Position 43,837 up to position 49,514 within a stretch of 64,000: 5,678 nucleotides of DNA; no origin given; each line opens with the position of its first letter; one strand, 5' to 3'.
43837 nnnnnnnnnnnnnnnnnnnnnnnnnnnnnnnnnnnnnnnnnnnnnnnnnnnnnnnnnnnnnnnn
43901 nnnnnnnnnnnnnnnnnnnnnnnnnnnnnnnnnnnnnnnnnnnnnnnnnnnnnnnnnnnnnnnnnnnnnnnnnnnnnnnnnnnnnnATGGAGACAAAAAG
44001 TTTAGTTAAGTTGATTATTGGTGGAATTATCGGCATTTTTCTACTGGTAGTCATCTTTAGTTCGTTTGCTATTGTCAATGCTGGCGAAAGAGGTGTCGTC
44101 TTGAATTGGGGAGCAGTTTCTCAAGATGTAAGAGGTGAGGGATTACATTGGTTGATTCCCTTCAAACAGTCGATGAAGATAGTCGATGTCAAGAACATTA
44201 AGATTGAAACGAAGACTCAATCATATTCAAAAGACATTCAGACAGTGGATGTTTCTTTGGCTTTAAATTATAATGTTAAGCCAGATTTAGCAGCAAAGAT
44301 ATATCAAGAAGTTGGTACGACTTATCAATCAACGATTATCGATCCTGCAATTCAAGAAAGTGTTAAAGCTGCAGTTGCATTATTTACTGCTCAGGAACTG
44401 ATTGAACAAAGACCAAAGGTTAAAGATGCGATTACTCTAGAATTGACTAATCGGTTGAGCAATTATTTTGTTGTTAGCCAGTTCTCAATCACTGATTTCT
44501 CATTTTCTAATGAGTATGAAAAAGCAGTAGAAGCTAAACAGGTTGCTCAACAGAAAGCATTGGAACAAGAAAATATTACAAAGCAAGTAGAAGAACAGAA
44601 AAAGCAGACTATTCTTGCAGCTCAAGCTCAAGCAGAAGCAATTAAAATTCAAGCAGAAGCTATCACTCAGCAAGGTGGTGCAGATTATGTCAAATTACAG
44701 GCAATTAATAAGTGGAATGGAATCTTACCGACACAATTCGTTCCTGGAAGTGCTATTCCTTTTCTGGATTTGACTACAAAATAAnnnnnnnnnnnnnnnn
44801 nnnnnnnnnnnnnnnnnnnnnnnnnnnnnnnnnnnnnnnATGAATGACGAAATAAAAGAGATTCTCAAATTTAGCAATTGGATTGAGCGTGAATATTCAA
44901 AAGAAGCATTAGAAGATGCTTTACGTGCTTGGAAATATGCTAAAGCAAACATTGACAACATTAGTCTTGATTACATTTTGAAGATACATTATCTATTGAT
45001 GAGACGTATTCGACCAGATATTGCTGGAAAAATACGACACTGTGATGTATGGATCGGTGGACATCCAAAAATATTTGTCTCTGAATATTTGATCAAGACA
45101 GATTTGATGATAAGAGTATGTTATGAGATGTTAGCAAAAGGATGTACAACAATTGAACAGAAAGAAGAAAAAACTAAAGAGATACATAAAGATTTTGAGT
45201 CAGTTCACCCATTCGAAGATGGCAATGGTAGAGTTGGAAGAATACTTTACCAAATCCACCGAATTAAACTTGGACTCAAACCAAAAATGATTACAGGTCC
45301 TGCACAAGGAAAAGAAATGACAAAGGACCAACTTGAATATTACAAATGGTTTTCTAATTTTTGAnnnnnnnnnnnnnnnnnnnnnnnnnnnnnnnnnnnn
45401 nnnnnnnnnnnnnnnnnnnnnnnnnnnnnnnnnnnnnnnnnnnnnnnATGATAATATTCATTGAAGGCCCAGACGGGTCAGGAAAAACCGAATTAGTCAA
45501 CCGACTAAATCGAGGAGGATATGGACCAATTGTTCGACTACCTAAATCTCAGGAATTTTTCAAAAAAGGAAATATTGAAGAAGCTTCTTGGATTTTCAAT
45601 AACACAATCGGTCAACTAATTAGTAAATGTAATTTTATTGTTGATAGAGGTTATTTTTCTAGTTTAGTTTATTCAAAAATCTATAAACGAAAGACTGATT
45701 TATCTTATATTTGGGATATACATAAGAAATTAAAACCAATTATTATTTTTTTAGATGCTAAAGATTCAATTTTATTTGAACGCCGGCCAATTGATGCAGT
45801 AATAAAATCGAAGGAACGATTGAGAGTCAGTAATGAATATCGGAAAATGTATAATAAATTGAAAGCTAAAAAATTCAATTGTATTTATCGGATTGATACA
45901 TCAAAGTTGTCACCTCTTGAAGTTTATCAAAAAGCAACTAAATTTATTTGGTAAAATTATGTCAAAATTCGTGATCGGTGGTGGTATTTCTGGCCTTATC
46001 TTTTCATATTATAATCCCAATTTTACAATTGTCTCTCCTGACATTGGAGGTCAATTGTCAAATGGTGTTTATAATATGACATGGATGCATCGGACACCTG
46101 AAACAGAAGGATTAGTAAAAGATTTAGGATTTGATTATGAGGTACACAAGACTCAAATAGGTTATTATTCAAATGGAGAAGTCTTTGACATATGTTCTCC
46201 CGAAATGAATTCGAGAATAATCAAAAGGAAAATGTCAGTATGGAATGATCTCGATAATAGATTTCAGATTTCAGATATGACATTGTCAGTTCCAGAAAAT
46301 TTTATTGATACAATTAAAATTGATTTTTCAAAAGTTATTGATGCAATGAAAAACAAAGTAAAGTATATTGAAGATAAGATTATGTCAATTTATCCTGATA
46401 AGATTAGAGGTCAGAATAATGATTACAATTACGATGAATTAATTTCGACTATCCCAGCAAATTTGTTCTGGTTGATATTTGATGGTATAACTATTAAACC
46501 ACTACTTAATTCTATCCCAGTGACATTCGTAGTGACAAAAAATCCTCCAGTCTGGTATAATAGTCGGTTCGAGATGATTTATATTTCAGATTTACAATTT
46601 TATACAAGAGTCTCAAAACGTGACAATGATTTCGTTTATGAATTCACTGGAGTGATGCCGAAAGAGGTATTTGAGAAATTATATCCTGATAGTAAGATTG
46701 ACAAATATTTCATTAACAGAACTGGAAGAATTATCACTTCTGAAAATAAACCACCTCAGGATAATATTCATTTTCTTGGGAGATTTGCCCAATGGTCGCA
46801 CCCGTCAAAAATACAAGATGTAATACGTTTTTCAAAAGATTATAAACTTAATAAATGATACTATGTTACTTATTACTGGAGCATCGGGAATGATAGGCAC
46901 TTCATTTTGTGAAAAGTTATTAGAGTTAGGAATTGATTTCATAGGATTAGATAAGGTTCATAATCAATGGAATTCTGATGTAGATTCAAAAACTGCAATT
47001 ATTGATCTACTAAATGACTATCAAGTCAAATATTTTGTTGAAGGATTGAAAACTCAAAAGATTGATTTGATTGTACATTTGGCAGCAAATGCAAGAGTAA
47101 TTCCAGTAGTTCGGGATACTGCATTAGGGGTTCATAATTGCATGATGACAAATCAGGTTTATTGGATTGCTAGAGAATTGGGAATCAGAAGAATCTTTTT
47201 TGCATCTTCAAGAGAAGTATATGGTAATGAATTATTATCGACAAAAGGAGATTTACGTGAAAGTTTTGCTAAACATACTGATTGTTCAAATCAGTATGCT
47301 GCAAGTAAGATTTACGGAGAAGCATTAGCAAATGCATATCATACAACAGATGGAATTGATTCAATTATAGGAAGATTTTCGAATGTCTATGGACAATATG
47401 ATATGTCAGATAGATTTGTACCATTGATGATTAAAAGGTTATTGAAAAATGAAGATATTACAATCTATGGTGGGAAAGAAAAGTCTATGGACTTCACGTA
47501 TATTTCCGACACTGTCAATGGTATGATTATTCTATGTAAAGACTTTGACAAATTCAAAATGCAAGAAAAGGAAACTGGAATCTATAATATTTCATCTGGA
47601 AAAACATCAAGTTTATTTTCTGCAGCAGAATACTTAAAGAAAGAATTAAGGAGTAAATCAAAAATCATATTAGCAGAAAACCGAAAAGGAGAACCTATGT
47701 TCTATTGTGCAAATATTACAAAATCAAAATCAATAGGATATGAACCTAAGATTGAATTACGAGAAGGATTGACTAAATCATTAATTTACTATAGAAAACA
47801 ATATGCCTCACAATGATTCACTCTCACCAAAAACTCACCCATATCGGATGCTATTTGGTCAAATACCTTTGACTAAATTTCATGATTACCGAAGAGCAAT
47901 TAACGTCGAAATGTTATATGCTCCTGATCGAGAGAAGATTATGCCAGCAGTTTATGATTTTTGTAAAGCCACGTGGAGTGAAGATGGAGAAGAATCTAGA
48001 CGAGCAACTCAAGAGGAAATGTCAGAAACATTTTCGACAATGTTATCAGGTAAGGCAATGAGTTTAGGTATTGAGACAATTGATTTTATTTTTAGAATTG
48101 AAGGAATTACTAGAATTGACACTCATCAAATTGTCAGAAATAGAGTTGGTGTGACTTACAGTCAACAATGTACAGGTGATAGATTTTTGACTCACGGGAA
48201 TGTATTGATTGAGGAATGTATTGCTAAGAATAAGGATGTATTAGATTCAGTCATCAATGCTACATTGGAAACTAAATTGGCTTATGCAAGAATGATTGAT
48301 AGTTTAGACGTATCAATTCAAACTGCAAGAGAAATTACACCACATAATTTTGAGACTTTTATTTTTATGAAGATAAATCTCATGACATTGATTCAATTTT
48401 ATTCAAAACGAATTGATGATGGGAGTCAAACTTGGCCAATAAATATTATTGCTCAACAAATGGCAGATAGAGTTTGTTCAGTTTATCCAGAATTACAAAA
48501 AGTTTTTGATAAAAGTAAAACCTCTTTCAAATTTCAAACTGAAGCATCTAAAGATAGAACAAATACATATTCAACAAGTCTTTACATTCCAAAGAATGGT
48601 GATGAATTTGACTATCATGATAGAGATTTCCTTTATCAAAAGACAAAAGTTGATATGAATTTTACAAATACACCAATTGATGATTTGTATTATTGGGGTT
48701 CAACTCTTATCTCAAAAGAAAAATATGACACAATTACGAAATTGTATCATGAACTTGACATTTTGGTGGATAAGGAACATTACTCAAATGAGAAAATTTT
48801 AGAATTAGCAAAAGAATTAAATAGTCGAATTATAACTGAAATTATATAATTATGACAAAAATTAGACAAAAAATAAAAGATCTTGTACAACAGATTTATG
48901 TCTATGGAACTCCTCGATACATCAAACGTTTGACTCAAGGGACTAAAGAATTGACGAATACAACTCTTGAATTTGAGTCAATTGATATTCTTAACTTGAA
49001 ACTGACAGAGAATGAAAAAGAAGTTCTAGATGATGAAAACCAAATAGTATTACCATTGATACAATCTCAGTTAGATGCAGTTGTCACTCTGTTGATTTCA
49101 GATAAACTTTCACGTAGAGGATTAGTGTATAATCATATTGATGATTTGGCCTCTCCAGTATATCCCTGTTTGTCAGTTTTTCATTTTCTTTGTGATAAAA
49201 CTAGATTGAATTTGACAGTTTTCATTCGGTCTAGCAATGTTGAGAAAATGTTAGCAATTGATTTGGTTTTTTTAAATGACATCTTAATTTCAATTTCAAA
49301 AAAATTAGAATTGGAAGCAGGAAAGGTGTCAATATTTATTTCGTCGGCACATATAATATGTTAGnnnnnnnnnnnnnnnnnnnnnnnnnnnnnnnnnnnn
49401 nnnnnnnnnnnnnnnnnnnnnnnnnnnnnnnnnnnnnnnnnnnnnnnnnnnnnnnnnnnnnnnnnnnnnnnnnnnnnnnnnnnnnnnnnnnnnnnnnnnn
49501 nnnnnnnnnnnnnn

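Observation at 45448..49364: Nucleotide and sugar-nucleotide gene set beside the DNA polymerase suggests DNA hypermodification (or glycan modification)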

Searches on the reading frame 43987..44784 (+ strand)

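Call 3: search_protein_families(library=pfam, proteins=[window:43987-44784:+], max_evalue=0.01)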
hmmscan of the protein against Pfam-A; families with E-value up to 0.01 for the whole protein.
window:43987-44784:+ (265 aa): 1 family
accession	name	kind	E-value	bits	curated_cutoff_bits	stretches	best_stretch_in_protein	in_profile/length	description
PF01145.31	Band_7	-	2e-35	122.9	23.6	1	29-202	2-166/176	SPFH domain / Band 7 family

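Call 10: search_protein_families(library=phrogs, proteins=[window:43987-44784:+], max_evalue=0.001)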
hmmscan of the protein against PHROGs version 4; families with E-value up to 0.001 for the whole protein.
window:43987-44784:+ (265 aa): 2 families
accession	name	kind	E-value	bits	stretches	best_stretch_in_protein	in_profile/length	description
phrog_200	-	other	5.3e-46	158.4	1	4-264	78-361/379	lipoprotein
phrog_38808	-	unknown function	1.2e-10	42.5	1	211-261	18-66/68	-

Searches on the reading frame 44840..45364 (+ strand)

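Call 3: search_protein_families(library=pfam, proteins=[window:44840-45364:+], max_evalue=0.01)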
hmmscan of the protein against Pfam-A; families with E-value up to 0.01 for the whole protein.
window:44840-45364:+ (174 aa): 1 family
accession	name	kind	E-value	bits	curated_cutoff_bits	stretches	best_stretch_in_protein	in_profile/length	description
PF02661.23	Fic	-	4.3e-11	43.9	24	1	41-138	2-90/93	Fic/DOC family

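Call 10: search_protein_families(library=phrogs, proteins=[window:44840-45364:+], max_evalue=0.001)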
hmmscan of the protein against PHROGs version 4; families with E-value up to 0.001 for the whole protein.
window:44840-45364:+ (174 aa): 6 families
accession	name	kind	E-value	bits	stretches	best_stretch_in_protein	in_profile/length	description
phrog_5978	-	unknown function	2.3e-19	70.7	1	4-172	72-247/364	-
phrog_11900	-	unknown function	8.3e-15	55.9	1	32-152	67-186/230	-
phrog_23170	-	unknown function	1.9e-08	35.2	1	32-147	33-149/191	-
phrog_10690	-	unknown function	9.7e-07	29.1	1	33-150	189-307/346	-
phrog_12747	-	unknown function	1.3e-06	29.2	1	20-147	33-162/211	-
phrog_13548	-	unknown function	0.00088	19.4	0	26-146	105-225/379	-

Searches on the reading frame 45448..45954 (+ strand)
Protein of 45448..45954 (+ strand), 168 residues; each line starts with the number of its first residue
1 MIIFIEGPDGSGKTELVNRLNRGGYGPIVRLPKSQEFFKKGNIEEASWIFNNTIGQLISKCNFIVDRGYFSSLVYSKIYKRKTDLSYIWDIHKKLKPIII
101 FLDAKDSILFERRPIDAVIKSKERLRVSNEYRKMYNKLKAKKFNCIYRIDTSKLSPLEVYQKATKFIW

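Call 3: search_protein_families(library=pfam, proteins=[window:45448-45954:+], max_evalue=0.01)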
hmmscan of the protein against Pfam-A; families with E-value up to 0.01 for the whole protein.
window:45448-45954:+ (168 aa): 4 families
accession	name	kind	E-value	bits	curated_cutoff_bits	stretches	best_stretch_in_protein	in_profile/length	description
PF02223.23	Thymidylate_kin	-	4.7e-11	43.2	27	1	53-153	73-176/185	Thymidylate kinase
PF13521.12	AAA_28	-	0.0002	22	27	0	3-82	2-96/164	AAA domain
PF13238.12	AAA_18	-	0.0013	19.7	29.4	0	3-50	1-44/128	AAA domain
PF03668.21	RapZ-like_N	-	0.0039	17.4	25.4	0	92-163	78-150/158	RapZ-like N-terminal domain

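Call 10: search_protein_families(library=phrogs, proteins=[window:45448-45954:+], max_evalue=0.001)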
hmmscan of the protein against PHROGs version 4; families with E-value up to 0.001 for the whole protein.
window:45448-45954:+ (168 aa): 1 family
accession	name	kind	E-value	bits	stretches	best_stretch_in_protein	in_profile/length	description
phrog_761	-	other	1.1e-15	59.2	1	1-165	20-209/362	thymidylate kinase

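Call 100: search_protein_families(library=ncbifam, proteins=[window:45448-45954:+], max_evalue=0.01)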
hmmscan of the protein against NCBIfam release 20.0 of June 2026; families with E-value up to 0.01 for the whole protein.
window:45448-45954:+ (168 aa): 1 family
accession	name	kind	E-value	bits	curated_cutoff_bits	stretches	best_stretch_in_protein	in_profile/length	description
TIGR00041.1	DTMP_kinase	equivalog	1.3e-11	44.6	83.25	1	57-153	87-187/196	dTMP kinase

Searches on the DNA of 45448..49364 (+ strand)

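Call 4: search_dna_similar(query=window:45448-49364:+, collection=phages, mode=near)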
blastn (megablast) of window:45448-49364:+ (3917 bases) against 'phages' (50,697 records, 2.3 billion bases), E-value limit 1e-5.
No match.
